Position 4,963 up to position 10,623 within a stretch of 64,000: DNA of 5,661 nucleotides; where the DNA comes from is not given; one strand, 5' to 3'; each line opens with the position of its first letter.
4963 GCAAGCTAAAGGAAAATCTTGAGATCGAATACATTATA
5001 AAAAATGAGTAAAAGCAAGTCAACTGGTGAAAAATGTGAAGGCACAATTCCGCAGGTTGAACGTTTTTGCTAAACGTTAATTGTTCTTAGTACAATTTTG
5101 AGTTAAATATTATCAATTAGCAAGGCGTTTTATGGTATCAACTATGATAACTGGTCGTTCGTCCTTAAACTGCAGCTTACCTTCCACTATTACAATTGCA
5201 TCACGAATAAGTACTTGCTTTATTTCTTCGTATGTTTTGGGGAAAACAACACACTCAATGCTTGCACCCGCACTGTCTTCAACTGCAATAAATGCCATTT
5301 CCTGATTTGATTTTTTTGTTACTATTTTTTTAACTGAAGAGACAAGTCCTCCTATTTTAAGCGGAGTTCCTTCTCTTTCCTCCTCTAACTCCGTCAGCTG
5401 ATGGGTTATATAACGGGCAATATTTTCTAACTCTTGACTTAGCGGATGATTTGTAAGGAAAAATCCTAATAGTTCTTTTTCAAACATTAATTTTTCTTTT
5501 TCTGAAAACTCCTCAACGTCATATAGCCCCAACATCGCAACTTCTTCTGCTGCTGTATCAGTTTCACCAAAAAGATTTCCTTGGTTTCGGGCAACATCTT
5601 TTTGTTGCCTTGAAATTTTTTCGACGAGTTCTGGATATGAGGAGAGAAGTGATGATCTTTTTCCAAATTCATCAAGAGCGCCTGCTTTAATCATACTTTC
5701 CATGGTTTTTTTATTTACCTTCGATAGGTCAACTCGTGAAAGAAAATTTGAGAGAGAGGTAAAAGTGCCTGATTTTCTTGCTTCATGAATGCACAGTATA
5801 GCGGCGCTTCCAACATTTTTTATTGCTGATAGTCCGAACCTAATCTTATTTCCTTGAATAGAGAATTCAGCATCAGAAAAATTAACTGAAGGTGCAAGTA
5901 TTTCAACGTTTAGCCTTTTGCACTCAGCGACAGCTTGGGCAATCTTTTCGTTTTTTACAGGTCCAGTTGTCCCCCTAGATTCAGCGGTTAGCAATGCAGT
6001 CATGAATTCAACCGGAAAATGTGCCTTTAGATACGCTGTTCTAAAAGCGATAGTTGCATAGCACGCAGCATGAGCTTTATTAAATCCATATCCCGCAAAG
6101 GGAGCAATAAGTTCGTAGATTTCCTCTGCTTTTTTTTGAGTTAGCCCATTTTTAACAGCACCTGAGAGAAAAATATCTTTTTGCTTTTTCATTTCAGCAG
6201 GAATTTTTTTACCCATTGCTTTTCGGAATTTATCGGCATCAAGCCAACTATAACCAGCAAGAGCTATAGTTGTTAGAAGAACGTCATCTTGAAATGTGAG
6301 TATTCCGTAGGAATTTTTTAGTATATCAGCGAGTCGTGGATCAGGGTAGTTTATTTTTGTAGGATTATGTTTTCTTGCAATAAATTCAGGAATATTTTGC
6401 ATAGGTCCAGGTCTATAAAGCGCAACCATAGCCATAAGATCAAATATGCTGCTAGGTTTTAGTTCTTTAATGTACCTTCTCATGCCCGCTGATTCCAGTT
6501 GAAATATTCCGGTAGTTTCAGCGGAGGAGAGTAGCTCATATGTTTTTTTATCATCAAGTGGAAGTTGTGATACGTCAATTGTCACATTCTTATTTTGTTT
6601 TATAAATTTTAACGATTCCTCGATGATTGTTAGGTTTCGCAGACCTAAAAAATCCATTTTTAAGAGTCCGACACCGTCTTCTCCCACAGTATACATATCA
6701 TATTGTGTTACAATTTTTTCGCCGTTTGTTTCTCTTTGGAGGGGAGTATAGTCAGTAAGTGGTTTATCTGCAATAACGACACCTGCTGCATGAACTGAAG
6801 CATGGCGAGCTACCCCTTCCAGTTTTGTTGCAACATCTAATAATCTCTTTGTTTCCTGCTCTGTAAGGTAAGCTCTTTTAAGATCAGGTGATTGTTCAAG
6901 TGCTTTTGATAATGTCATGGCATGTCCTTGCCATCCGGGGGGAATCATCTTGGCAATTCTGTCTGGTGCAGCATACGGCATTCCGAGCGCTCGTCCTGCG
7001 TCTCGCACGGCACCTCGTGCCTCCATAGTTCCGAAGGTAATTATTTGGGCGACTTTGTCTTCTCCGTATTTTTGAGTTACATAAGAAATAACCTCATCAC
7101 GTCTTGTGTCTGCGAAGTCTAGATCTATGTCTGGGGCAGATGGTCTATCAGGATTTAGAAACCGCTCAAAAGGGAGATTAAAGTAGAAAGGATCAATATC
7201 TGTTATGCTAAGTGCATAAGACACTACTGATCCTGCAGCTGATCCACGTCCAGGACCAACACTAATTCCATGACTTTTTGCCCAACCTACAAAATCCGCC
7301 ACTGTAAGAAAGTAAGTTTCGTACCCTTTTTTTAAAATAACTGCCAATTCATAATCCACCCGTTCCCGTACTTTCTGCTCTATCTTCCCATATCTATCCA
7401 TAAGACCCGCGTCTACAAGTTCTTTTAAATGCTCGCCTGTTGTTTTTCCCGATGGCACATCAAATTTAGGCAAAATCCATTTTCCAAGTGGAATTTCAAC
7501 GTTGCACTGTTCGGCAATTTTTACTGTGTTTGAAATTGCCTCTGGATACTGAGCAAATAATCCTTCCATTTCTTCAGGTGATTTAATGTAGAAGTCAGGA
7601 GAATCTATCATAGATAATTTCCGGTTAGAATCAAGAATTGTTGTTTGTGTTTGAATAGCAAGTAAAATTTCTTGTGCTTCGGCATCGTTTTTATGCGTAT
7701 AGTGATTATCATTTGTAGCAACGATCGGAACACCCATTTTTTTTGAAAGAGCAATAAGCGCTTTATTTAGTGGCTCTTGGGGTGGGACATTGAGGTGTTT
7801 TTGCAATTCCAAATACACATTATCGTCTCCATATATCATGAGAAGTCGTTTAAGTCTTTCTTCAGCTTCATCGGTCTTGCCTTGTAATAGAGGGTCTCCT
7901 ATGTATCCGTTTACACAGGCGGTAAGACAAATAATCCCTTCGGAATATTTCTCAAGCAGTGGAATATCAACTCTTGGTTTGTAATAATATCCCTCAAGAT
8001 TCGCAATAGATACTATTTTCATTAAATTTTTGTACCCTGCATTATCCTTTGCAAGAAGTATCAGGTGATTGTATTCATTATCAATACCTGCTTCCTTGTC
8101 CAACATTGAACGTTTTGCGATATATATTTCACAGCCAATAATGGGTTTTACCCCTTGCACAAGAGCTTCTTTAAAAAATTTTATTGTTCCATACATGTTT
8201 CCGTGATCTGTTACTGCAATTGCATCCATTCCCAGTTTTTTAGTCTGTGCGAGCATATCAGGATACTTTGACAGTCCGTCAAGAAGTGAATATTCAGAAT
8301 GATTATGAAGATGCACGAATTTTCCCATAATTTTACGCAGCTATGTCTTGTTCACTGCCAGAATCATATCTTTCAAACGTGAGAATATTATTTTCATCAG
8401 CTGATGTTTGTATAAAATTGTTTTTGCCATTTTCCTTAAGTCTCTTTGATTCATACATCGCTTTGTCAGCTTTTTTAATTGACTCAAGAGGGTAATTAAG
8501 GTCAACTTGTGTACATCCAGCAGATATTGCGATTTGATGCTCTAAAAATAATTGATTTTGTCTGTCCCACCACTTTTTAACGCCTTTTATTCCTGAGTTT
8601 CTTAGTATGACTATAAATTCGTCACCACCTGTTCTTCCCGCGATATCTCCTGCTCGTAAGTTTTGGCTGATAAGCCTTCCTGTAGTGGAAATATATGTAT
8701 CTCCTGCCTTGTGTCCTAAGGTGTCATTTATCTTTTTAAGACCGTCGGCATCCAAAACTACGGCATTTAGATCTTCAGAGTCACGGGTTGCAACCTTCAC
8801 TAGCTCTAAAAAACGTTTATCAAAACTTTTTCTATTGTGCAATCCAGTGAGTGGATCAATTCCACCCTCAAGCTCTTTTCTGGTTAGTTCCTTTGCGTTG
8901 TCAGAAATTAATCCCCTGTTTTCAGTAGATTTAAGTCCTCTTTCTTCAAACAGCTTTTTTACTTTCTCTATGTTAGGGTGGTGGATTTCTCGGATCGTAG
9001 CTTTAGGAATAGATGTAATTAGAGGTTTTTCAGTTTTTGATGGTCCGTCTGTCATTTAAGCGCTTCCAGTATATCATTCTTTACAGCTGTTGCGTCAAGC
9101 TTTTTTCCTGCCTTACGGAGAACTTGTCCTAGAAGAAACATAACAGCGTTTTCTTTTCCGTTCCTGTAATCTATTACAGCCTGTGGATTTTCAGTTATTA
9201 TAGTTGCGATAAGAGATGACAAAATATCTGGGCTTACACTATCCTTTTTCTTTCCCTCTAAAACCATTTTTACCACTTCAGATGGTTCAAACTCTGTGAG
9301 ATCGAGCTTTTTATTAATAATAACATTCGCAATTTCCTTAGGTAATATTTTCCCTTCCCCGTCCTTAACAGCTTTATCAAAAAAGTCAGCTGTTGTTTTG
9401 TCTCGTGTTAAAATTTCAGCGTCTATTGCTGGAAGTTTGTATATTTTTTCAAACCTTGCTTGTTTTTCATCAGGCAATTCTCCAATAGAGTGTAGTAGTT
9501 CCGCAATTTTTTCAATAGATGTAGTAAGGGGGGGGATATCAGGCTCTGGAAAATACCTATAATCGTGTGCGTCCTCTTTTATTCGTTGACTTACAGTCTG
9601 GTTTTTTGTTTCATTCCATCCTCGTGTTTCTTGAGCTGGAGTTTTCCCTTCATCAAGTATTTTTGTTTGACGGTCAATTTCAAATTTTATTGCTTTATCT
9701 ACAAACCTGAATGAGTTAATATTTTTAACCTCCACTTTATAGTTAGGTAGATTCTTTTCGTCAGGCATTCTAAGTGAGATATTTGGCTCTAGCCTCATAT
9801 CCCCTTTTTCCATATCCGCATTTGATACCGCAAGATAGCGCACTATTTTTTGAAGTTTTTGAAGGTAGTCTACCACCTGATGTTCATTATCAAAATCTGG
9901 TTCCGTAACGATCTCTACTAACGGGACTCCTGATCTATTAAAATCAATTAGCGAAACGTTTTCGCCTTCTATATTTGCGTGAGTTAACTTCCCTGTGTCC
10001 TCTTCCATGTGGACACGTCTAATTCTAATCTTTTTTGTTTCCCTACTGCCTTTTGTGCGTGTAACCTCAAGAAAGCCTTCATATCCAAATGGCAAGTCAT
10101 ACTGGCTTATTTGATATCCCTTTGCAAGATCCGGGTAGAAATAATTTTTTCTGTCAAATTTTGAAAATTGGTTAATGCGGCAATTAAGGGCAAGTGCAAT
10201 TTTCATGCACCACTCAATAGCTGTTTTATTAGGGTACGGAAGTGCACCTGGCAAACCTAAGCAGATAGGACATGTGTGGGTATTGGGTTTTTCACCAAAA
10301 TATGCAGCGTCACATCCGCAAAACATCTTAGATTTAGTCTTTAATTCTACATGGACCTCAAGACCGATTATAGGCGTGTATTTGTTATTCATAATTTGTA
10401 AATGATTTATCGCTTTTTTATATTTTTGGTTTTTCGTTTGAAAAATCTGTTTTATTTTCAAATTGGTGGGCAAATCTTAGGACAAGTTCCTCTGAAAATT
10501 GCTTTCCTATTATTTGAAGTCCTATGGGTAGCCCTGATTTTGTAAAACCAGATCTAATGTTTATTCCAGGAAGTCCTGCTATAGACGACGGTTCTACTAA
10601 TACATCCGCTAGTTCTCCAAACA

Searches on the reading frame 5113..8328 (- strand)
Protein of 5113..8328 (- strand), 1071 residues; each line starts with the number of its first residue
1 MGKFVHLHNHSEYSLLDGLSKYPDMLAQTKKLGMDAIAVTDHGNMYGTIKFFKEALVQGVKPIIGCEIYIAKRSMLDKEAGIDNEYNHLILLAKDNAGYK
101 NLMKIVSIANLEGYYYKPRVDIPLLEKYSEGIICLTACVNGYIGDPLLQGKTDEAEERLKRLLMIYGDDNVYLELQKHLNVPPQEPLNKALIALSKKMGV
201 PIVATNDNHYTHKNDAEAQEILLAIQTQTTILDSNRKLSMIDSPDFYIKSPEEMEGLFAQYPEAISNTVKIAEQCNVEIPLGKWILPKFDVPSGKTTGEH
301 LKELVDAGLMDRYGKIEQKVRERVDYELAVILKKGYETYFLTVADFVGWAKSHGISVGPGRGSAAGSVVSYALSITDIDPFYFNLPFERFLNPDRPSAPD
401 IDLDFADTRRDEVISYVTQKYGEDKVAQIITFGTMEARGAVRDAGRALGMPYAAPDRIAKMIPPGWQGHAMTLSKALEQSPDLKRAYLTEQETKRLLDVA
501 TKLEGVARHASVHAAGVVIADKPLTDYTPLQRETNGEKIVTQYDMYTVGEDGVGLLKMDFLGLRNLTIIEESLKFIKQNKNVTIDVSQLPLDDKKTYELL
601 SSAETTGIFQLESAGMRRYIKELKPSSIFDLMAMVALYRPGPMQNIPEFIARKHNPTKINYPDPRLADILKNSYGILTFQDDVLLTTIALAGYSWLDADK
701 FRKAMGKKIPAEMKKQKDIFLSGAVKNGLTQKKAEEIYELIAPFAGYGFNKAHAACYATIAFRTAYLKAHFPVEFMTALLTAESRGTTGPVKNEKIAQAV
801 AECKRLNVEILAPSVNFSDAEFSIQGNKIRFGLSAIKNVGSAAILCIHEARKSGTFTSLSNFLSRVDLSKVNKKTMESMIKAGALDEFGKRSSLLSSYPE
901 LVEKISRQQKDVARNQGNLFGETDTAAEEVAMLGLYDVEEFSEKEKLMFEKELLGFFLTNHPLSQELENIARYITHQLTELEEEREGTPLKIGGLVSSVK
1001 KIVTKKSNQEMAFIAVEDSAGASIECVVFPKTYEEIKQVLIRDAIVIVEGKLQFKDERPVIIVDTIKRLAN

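Call 66: search_protein_families(library=pfam, proteins=[window:5113-8328:-], max_evalue=0.00001)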
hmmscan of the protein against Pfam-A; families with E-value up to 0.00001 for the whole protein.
window:5113-8328:- (1071 aa): 5 families
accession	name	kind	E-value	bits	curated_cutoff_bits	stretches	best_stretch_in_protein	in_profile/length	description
PF07733.18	DNA_pol3_alpha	-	1.9e-99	332.9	23.9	1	299-562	1-260/260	Bacterial DNA polymerase III alpha NTPase domain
PF02811.25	PHP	-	6.2e-57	192.9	26.4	1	6-178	1-164/164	PHP domain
PF17657.6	DNA_pol3_finger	-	8.5e-56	188.3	22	1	565-728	1-166/166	Bacterial DNA polymerase III alpha subunit finger domain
PF14579.12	HHH_6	-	1.5e-27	96.1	25.6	1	807-891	1-87/90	Helix-hairpin-helix motif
PF01336.31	tRNA_anti-codon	-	1.4e-10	41.4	27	1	991-1067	2-73/75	OB-fold nucleic acid binding domain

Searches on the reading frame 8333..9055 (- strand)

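Call 66: search_protein_families(library=pfam, proteins=[window:8333-9055:-], max_evalue=0.00001)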
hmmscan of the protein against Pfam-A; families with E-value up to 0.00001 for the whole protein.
window:8333-9055:- (240 aa): 1 family
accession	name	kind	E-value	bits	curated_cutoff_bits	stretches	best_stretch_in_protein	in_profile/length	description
PF00990.26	GGDEF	-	1.5e-29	103.3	23.8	1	66-209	3-160/161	Diguanylate cyclase, GGDEF domain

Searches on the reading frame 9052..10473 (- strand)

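Call 66: search_protein_families(library=pfam, proteins=[window:9052-10473:-], max_evalue=0.00001)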
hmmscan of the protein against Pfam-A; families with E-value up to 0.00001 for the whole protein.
window:9052-10473:- (473 aa): 2 families
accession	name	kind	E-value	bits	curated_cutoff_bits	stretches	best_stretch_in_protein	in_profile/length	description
PF02934.20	GatB_N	-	9.7e-113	376.4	23.4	1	35-321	2-274/277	GatB/GatE catalytic domain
PF02637.23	GatB_Yqey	-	2.3e-11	44.2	27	1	399-472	74-148/148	GatB domain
